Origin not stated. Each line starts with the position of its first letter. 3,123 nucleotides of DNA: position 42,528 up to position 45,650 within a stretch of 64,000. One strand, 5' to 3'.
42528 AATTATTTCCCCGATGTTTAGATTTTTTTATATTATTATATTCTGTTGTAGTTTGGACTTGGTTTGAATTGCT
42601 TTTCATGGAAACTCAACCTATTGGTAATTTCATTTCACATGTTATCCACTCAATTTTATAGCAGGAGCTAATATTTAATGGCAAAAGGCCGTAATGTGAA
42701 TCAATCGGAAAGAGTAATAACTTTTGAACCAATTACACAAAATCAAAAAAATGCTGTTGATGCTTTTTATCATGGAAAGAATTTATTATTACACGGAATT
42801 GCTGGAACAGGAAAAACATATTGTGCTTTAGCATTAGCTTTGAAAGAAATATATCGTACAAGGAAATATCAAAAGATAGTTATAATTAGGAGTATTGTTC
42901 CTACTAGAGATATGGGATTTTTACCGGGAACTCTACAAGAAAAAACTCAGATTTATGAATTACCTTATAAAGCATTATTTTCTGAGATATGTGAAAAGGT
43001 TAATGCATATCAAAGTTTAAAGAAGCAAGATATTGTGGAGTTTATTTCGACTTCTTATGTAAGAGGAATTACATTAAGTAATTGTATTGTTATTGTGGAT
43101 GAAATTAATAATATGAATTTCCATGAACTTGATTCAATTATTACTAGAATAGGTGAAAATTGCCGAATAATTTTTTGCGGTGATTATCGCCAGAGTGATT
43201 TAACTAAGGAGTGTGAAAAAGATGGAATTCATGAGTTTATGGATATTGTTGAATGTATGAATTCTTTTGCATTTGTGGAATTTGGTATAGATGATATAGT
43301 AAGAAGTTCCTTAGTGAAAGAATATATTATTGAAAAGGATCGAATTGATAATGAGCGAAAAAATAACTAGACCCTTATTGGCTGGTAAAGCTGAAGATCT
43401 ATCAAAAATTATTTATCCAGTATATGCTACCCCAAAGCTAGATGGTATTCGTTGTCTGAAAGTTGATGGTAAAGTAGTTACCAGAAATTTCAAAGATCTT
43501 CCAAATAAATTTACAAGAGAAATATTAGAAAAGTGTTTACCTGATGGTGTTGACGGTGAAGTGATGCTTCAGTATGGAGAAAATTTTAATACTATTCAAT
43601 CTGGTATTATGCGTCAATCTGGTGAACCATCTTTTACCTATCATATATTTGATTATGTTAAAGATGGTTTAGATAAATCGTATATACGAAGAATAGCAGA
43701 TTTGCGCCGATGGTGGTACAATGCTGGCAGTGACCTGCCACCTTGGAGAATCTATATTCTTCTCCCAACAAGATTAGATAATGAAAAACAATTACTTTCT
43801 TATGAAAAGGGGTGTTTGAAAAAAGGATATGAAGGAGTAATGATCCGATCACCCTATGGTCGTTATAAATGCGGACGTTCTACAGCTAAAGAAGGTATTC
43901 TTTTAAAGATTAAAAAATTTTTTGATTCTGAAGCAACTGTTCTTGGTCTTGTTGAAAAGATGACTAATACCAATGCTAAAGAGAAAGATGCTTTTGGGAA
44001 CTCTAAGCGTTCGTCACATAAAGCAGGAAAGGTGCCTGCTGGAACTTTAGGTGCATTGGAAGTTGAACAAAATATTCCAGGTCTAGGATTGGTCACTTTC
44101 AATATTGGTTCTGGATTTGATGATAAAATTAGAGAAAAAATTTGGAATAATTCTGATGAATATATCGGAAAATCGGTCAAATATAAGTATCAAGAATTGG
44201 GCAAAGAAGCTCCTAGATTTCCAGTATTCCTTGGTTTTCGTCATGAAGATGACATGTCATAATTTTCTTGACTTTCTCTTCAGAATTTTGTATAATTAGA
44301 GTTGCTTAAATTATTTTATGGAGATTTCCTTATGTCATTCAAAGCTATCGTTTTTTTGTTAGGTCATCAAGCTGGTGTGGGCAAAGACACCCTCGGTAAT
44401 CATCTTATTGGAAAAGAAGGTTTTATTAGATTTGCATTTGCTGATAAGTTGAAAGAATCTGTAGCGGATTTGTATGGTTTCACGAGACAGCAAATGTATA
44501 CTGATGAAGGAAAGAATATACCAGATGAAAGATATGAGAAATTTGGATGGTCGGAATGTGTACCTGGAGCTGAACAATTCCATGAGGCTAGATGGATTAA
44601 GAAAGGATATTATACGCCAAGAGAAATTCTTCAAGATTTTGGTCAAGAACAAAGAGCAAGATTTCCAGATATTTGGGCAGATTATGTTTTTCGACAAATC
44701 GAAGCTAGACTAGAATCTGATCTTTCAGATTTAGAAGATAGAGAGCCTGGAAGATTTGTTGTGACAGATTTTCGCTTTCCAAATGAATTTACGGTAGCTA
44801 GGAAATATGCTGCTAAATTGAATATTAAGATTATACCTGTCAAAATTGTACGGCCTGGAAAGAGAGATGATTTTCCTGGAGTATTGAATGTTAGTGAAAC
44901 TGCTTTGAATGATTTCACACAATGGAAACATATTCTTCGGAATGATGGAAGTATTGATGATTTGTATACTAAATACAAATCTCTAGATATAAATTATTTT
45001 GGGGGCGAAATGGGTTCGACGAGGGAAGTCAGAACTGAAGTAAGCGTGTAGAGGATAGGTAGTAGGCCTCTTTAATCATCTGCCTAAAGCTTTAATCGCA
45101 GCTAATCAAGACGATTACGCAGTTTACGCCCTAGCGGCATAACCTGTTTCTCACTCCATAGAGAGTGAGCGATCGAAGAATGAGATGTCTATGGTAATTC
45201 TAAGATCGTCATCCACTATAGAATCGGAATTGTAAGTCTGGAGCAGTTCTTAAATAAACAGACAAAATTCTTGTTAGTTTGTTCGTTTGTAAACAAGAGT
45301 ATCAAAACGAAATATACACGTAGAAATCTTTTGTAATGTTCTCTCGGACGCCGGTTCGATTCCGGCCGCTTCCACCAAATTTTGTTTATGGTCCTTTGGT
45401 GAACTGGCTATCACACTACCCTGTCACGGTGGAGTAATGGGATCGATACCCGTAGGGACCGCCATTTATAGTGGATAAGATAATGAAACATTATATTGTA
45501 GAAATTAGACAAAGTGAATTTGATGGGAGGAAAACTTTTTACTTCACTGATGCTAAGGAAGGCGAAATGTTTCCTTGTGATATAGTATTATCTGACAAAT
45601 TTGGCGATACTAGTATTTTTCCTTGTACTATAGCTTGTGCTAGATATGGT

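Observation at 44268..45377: dNMP kinase ORF runs into the phage tmRNA: possible built-in non-stop-mRNA feedback loop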

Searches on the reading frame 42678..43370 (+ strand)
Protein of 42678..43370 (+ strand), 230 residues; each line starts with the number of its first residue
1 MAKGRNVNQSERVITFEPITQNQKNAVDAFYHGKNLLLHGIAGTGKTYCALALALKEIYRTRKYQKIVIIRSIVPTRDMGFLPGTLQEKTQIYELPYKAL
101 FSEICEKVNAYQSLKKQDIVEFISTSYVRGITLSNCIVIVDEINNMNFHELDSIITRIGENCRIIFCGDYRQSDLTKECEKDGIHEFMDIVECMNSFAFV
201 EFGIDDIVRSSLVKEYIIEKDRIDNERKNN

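Call 5: search_protein_families(library=pfam, proteins=[window:42678-43370:+], max_evalue=0.01)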
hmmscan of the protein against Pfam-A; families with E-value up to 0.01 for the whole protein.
window:42678-43370:+ (230 aa): 13 families
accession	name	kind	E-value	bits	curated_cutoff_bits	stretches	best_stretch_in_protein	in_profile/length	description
PF02562.22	PhoH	-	7.6e-46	156.6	27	1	17-216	3-200/205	PhoH-like protein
PF00270.35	DEAD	-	1.9e-08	34.7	26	1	20-153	1-136/167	DEAD/DEAH box helicase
PF13604.12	AAA_30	-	3.3e-08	33.9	27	1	20-173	3-128/191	AAA domain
PF13245.12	AAA_19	-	5.4e-08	33.5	25.1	1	23-173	1-129/134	AAA domain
PF13401.12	AAA_22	-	1.3e-05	25.9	27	1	33-169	5-123/130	AAA domain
PF00004.35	AAA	-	0.00065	20.6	21.2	1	36-147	1-70/131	ATPase family associated with various cellular activities (AAA)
PF04851.21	ResIII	-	0.00076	19.9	22.5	1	21-78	6-64/164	Type III restriction enzyme, res subunit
PF05970.20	PIF1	-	0.00083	19.4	25.9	0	20-54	3-43/223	PIF1-like helicase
PF25201.1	nSTAND6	-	0.0014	19.1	27.7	1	24-112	9-98/148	Novel STAND NTPase 6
PF20720.3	nSTAND3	-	0.002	18.3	27.2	1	20-73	4-54/155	Novel STAND NTPase 3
PF01443.25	Viral_helicase1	-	0.0062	16.8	21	0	37-69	2-22/228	Viral superfamily 1 RNA helicase core domain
PF13191.12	AAA_16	-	0.0063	17.5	32.6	1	34-117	25-85/167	AAA ATPase domain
PF01695.23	IstB_IS21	-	0.0083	16.1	24.1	0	33-60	92-119/238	IstB-like ATP binding protein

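Call 6: search_protein_families(library=phrogs, proteins=[window:42678-43370:+], max_evalue=0.001)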
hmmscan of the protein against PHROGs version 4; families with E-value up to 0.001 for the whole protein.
window:42678-43370:+ (230 aa): 9 families
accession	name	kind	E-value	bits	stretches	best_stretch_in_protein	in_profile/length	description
phrog_170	-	other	4.6e-82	277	1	6-228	63-285/323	PhoH-like phosphate starvation-inducible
phrog_2765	-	other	5.4e-37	128.7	1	12-212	228-435/443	PhoH-like phosphate starvation-inducible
phrog_32482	-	other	2.1e-16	60.7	1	42-217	404-580/589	PhoH-like phosphate starvation-inducible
phrog_325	-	DNA, RNA and nucleotide metabolism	1.6e-09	37.6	1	9-54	461-511/986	Dda-like helicase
phrog_168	-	DNA, RNA and nucleotide metabolism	6e-08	33.7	1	22-170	32-139/314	clamp loader of DNA polymerase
phrog_2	-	head and packaging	1.7e-06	28.1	1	14-168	262-400/807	terminase large subunit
phrog_25471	-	unknown function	1.6e-05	26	1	20-159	4-145/162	-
phrog_4412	-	DNA, RNA and nucleotide metabolism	0.00016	21.2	0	20-172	332-459/743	exonuclease V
phrog_5846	-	DNA, RNA and nucleotide metabolism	0.00029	21.2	1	24-153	29-113/380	clamp loader of DNA polymerase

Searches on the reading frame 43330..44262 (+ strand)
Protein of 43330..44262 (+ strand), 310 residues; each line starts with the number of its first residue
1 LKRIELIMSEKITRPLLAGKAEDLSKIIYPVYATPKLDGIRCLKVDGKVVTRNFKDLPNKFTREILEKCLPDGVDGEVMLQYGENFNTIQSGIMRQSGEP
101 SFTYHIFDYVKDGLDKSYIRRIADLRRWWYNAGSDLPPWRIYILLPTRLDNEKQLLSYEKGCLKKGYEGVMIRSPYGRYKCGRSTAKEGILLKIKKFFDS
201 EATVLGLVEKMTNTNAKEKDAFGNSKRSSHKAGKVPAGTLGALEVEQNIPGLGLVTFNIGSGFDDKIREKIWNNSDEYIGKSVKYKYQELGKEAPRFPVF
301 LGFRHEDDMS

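Call 5: search_protein_families(library=pfam, proteins=[window:43330-44262:+], max_evalue=0.01)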
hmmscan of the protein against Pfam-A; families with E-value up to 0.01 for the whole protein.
window:43330-44262:+ (310 aa): 2 families
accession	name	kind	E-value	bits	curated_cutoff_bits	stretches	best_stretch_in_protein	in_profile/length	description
PF14743.12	DNA_ligase_OB_2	-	2.8e-14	53.3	28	1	237-304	7-66/66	DNA ligase OB-like domain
PF01068.26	DNA_ligase_A_M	-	3e-05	24.2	26.2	1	17-195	3-204/204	ATP dependent DNA ligase domain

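Call 6: search_protein_families(library=phrogs, proteins=[window:43330-44262:+], max_evalue=0.001)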
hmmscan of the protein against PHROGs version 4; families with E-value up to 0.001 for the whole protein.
window:43330-44262:+ (310 aa): 1 family
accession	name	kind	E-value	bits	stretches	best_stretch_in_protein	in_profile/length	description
phrog_114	-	DNA, RNA and nucleotide metabolism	3.7e-59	201.9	1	14-309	222-503/634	ATP-dependent DNA ligase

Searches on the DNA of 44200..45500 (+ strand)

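Call 7: search_dna_similar(query=window:44200-45500:+, collection=phages, mode=distant, max_rows=40)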
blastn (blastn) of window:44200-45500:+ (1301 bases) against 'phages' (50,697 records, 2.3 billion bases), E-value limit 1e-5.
Records with a match: 1; places in all: 1; records where one place covers at least 80% of the query: 0.
Best place of each record, by identity: 80-90% 1.
By first word of the organism name: Pseudomonas 1.
By host as written in the record: Pseudomonas syringae 1.
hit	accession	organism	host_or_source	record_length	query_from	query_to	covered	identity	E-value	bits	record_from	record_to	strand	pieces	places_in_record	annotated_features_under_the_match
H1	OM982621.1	Pseudomonas phage Astolliot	Pseudomonas syringae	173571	1217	1271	4%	87.7%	1e-7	65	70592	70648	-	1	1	tRNA-Asp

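Call 19: search_rna_families(sources=[L003, L004, L005], threshold=gathering)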
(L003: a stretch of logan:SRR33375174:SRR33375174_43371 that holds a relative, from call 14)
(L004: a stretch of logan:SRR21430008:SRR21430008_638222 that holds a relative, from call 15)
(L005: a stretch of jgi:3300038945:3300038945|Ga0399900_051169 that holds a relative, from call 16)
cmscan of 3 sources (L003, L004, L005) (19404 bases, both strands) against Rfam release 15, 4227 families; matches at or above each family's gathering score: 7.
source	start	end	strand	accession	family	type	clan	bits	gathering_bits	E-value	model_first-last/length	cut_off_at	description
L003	4562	4958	+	RF00023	tmRNA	Gene;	CL00001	147.5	47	1.8e-58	1-374/374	no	transfer-messenger RNA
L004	1140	1514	+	RF00023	tmRNA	Gene;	CL00001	128.9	47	1.3e-50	1-374/374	no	transfer-messenger RNA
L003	6539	6609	+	RF00005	tRNA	Gene; tRNA;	CL00001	66.7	29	7.8e-13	1-71/71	no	tRNA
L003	6732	6804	+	RF00005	tRNA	Gene; tRNA;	CL00001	64.8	29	2.5e-12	1-71/71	no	tRNA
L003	6640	6716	+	RF00005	tRNA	Gene; tRNA;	CL00001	62.9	29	8.7e-12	1-71/71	no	tRNA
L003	7184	7268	+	RF00005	tRNA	Gene; tRNA;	CL00001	59.8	29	6.2e-11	1-71/71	no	tRNA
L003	7840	7913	+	RF00005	tRNA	Gene; tRNA;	CL00001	43.1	29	2.4e-06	1-71/71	no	tRNA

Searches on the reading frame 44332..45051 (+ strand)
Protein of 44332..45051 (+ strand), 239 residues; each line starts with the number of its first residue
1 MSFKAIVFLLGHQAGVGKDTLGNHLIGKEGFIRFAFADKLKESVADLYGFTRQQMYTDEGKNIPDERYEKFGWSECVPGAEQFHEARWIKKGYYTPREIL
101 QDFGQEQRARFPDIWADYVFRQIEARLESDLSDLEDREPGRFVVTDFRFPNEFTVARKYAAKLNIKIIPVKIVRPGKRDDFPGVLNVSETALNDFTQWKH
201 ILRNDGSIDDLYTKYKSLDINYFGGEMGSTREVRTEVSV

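Call 5: search_protein_families(library=pfam, proteins=[window:44332-45051:+], max_evalue=0.01)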
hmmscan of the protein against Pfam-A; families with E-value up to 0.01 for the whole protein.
window:44332-45051:+ (239 aa): 1 family
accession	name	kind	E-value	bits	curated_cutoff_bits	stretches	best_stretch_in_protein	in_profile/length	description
PF21448.3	DNMK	-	1.4e-06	28.6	27.1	0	15-54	10-49/232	Deoxynucleotide monophosphate kinase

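Call 6: search_protein_families(library=phrogs, proteins=[window:44332-45051:+], max_evalue=0.001)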
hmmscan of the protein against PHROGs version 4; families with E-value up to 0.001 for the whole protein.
window:44332-45051:+ (239 aa): 1 family
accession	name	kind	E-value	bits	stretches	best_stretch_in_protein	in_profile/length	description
phrog_139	-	other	2.8e-36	126.6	1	5-217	84-258/342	deoxynucleoside monophosphate kinase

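Call 8: search_dna_similar(query=window:44332-45000:+, collection=phages, mode=protein, max_rows=40)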
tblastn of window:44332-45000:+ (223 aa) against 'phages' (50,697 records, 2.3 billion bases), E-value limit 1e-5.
Records with a match: 178; places in all: 178; records where one place covers at least 80% of the query: 140.
Best place of each record, by identity: <60% 178.
By first word of the organism name: Streptomyces 70; Arthrobacter 34; Escherichia 29; Klebsiella 11; Curtobacterium 10; Salmonella 4; Yersinia 4; Bacteriophage 2; Erwinia 2; Xanthomonas 2; and 7 more.
By host as written in the record: Arthrobacter globiformis B-2979 20; Streptomyces griseus ATCC 10137 20; Streptomyces xanthochromogenes NRRL B-5410 12; Escherichia coli 8; - 8; Streptomyces sp. 7; Curtobacterium flaccumfaciens NRRL B-59340 6; Streptomyces azureus NRRL B-2655 6; and 55 more.
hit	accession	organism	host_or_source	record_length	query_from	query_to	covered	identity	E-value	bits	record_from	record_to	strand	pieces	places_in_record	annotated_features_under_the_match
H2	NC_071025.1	Arthrobacter phage Amyev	Arthrobacter globiformis B-2979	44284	1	211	95%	31.3%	2e-8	60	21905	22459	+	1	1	25: deoxynucleoside monophosphate kinase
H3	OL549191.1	Arthrobacter phage Amyev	Arthrobacter globiformis B-2979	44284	1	211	95%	31.3%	2e-8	60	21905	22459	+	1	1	25: deoxynucleoside monophosphate kinase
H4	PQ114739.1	Arthrobacter phage Pixelle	Arthrobacter globiformis NRRL B-2880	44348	1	211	95%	31.3%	2e-8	60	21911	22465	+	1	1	25: deoxynucleoside monophosphate kinase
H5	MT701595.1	Streptomyces phage Shaeky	Streptomyces sp.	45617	7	218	95%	31.0%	3e-14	77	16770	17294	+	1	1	dNMP kinase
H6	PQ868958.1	Curtobacterium phage SpecialK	Curtobacterium flaccumfaciens NRRL ...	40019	2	216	96%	30.5%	3e-10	65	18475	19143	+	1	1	24: deoxynucleoside monophosphate kinase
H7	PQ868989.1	Curtobacterium phage Donkey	Curtobacterium flaccumfaciens NRRL ...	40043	2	212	95%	31.0%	4e-10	65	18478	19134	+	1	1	24: deoxynucleoside monophosphate kinase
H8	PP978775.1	Arthrobacter phage Pumpkins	Arthrobacter globiformis B-2979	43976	6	221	97%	30.2%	3e-8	59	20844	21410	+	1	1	24: deoxynucleoside monophosphate kinase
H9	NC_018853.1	Streptomyces phage TG1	Streptomyces avermitilis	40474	1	218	98%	29.9%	6e-9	61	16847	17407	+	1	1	deoxynucleoside monophosphate kinase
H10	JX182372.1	Streptomyces phage TG1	Streptomyces avermitilis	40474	1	218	98%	29.9%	6e-9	61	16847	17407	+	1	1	deoxynucleoside monophosphate kinase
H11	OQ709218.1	Arthrobacter phage Ascela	Arthrobacter globiformis B-2979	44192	1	223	100%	29.1%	1e-6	54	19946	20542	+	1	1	24: deoxynucleoside monophosphate kinase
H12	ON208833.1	Arthrobacter phage Iter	Arthrobacter globiformis NRRL B-2979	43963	1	223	100%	29.1%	1e-6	54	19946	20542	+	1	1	24: deoxynucleoside monophosphate kinase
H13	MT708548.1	Streptomyces phage Salutena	Streptomyces sp.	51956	1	214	96%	30.3%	1e-6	54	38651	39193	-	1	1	dNMP kinase | hypothetical protein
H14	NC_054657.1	Streptomyces phage Salutena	Streptomyces sp.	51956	1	214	96%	30.3%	1e-6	54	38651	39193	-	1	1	deoxynucleoside monophosphate kinase | hypothetical protein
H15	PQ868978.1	Curtobacterium phage Mysterium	Curtobacterium flaccumfaciens NRRL ...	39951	2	216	96%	30.1%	2e-11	69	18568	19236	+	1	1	24: deoxynucleoside monophosphate kinase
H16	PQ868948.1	Curtobacterium phage Cappuccino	Curtobacterium flaccumfaciens NRRL ...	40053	2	212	95%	30.6%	4e-10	65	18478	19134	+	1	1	24: deoxynucleoside monophosphate kinase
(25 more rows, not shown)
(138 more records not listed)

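Call 9: find_related_loci(query=window:44332-45000:+, collection=viral_contigs, flank=3000)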
Query window:44332-45000:+ (223 aa) in viral_contigs; peptide patterns used: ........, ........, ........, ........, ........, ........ (x = any residue, [..] = any of these).
26 stretches matched a pattern, but none encodes a relative of the query by tblastn (E <= 1e-3).

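Call 11: find_homologous_proteins(query=window:44332-45000:+, max_evalue=0.00001)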
Query window:44332-45000:+ (223 aa): 122 proteins with E <= 0.00001 among 267 candidates; the best 120 are listed.
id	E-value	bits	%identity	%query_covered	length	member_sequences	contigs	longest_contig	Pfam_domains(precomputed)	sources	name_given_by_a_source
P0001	1.7e-149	514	100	100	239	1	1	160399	PF21448.4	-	-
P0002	3.2e-72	261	60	98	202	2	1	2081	PF21448.4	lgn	-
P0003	2.1e-69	252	56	99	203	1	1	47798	PF21448.4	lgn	-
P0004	3.6e-58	215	52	96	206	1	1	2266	-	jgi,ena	-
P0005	1.3e-53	200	49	97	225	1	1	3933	-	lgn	-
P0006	1.0e-51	194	49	98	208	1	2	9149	PF21448.4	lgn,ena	-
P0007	2.4e-50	189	46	95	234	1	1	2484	PF21448.4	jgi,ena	-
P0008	3.6e-50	189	49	97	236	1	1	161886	-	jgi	jgi:hypothetical protein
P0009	6.5e-50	188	50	96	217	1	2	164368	-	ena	-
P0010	1.4e-48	184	48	97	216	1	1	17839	-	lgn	-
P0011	2.2e-48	183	50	96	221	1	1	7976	-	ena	-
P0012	3.4e-48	182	50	96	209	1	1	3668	PF21448.4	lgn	-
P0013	6.6e-48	181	51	97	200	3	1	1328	-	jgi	-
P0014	1.1e-46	177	52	88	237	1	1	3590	-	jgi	jgi:hypothetical protein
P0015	6.8e-46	175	47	96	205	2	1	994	-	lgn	-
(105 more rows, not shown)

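Call 14: find_encoding_contigs(protein=P0003, flank=4000, max_places=3)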
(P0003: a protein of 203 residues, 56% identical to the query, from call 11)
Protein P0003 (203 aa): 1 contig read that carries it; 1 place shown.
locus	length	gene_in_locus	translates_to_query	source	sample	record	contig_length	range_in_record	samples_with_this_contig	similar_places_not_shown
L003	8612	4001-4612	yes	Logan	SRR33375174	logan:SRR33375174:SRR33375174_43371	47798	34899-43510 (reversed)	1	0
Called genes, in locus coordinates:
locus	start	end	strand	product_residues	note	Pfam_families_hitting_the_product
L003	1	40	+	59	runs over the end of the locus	-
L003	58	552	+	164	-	PF09152:DUF1937, PF14359:DUF4406 (faint)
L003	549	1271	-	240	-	-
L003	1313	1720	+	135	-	-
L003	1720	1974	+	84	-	PF09723:Zn_ribbon_8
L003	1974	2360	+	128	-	PF18902:DUF5658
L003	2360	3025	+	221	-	PF02562:PhoH, PF00270:DEAD (faint), PF13604:AAA_30 (weak), PF13245:AAA_19 (faint)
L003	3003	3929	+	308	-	PF01068:DNA_ligase_A_M, PF14743:DNA_ligase_OB_2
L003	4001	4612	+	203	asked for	PF21448:DNMK (faint)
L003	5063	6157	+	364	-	PF07632:Sde182_NH-like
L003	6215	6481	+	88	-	PF00166:Cpn10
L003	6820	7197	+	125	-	-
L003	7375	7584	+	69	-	PF00472:RF-1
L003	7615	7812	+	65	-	-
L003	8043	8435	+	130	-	PF11645:PDDEXK_5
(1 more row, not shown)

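Call 15: find_encoding_contigs(protein=P0002, flank=4000, max_places=3)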
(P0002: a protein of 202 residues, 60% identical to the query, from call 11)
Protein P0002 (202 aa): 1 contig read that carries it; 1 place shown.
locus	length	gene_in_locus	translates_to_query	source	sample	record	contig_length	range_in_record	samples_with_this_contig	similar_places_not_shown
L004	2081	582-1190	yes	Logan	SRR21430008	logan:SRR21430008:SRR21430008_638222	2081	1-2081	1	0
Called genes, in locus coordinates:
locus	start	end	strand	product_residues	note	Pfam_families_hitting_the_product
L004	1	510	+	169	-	?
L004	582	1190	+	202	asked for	PF21448:DNMK (faint)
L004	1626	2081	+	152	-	?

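Call 16: find_encoding_contigs(protein=P0008, flank=4000, max_places=3)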
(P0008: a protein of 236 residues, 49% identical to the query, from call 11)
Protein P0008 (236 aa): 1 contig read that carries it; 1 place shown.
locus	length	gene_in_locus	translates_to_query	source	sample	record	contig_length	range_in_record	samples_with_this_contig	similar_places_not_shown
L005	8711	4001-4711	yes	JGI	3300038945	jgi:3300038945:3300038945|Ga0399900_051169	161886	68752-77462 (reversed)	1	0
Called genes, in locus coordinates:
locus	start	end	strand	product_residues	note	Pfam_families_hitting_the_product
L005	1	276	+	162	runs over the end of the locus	PF04675:DNA_ligase_A_N (faint), PF20025:DUF6433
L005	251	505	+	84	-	-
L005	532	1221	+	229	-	-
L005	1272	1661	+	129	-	PF09152:DUF1937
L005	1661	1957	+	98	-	-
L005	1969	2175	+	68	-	-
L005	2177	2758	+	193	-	-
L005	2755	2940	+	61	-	-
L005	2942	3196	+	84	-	PF09723:Zn_ribbon_8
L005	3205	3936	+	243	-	PF02562:PhoH, PF00270:DEAD (faint), PF00580:UvrD-helicase (faint), PF13604:AAA_30 (weak), PF13245:AAA_19 (weak), PF09848:SLFN-g3_helicase (weak)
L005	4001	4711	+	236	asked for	-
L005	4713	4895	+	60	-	-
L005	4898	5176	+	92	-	PF00166:Cpn10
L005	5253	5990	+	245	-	PF25283:DUF7873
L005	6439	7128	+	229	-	PF12850:Metallophos_2 (weak)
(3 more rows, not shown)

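Call 17: find_encoding_contigs(protein=P0009, flank=4000, max_places=3)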
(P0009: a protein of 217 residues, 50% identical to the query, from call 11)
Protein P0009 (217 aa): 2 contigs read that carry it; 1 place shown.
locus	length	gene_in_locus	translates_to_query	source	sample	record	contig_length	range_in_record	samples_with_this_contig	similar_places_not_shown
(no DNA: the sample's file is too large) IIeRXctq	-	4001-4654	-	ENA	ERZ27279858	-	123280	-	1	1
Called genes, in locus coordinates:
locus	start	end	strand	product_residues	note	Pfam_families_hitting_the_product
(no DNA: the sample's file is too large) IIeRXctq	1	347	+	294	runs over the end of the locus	PF02739:5_3_exonuc_N, PF09293:RNaseH_C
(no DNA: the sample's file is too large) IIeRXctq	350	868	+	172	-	PF20025:DUF6433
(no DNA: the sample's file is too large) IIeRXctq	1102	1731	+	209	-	-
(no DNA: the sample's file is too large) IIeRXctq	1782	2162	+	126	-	PF09152:DUF1937, PF05014:Nuc_deoxyrib_tr (weak), PF14359:DUF4406 (weak)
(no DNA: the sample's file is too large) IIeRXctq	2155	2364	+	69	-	-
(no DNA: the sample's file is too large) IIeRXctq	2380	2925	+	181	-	PF03013:Pyr_excise (faint)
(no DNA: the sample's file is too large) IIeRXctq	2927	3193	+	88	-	PF09723:Zn_ribbon_8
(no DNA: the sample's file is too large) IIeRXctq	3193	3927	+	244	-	PF02562:PhoH, PF00270:DEAD (faint), PF13245:AAA_19 (weak), PF13604:AAA_30 (faint)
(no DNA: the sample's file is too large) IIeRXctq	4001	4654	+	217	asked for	-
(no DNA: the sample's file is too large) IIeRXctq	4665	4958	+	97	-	PF00166:Cpn10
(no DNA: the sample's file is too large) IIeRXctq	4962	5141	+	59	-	PF00401:ATP-synt_DE (weak)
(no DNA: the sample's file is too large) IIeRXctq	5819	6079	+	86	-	-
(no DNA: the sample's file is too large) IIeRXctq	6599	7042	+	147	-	-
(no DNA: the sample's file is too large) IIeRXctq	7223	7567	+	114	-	-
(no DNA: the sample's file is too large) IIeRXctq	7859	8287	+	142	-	-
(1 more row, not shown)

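Call 24: find_related_loci(query=A1, collection=metagenome_contigs, flank=2500)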
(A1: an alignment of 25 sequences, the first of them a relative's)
Query A1 (239 aa) in metagenome_contigs; peptide patterns used: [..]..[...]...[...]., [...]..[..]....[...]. (x = any residue, [..] = any of these).
369 stretches matched a pattern; 158 encode a relative of the query (tblastn E <= 1e-3); the best 80 are kept; 80 distinct loci.
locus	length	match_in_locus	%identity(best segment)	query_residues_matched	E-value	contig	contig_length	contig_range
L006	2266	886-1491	52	7-220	4e-65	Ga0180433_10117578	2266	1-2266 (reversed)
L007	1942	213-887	46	7-218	1e-57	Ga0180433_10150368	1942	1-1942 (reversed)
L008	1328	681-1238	51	1-217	5e-59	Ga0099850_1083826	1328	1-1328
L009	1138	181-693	47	3-204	3e-51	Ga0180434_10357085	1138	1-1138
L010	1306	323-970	42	1-220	7e-43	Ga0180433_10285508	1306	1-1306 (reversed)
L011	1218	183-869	39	1-223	8e-43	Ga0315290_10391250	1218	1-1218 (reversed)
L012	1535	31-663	40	6-209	8e-41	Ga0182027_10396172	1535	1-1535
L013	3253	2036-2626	42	4-218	2e-38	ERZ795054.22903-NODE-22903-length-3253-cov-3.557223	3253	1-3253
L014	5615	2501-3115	41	7-218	2e-38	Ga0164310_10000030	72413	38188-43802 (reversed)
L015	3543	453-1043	42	4-218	3e-38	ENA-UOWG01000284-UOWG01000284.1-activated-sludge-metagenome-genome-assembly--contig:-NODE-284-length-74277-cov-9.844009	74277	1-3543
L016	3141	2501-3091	42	4-218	3e-38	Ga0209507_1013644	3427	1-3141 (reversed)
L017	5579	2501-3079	39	1-218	1e-37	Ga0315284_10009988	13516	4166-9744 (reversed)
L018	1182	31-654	40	1-214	8e-38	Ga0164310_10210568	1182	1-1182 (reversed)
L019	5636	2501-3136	38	4-209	1e-35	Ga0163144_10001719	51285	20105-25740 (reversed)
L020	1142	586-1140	43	7-198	8e-37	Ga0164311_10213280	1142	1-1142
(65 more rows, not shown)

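Call 69: predict_structure(alignment_id=A1)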
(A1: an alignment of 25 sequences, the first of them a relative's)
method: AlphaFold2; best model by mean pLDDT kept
length: 239 residues; sequences in the alignment: 25
mean_pLDDT: 86.7   pTM: 0.81
mean pLDDT of the five models: 86.7, 86.6, 85.4, 83.4, 82.5
residues with pLDDT >= 90: 163; 70-90: 38; 50-70: 24; < 50: 14
segments of 3 or more residues with pLDDT < 50: 226-239
pLDDT, mean of each block of 10 residues (from residue 1): 92 93 94 96 97 93 94 71 69 93 93 97 93 72 96 98 97 84 81 96 94 90 54 38
secondary structure, 60 per line:
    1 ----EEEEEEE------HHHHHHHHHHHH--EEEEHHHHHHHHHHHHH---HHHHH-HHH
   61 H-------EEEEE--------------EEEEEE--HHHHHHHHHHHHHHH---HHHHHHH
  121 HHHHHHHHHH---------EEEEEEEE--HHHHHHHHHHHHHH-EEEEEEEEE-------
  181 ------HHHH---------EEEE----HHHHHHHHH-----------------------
elements in order: E5-11 H18-29 E32-35 H36-48 H52-56 H58-61 E69-73 E88-93 H96-110 H114-130 E140-147 H150-163 E165-173 H187-190 E200-203 H208-216

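Call 81: search_protein_representatives(protein=P0001)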
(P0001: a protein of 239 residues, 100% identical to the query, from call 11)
Query: 239 residues. Proteins with E-value up to 0.001 (for the whole library): 4526; up to 1e-10: 315; up to 1e-30: 22. The best 150 are listed.
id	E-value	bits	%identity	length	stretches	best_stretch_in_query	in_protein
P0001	1.1e-160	549.0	100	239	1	1-239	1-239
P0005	5.1e-54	199.8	53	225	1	5-218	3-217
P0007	9.5e-51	189.1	56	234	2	89-217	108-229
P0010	5.1e-49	183.4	55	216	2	95-217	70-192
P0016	1.0e-44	169.3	55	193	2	95-217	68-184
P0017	1.4e-44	168.9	49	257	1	7-219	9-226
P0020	3.0e-42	161.2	51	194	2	95-218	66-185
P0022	2.0e-40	155.3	49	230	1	4-213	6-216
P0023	2.5e-39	151.6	47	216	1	7-211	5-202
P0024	1.1e-38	149.6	52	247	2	93-211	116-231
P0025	3.8e-38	147.8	49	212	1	7-211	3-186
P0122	1.0e-34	136.6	48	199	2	94-215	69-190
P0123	1.1e-33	133.2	45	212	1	4-214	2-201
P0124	2.0e-33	132.3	43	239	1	2-215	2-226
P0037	2.1e-33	132.3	44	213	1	6-215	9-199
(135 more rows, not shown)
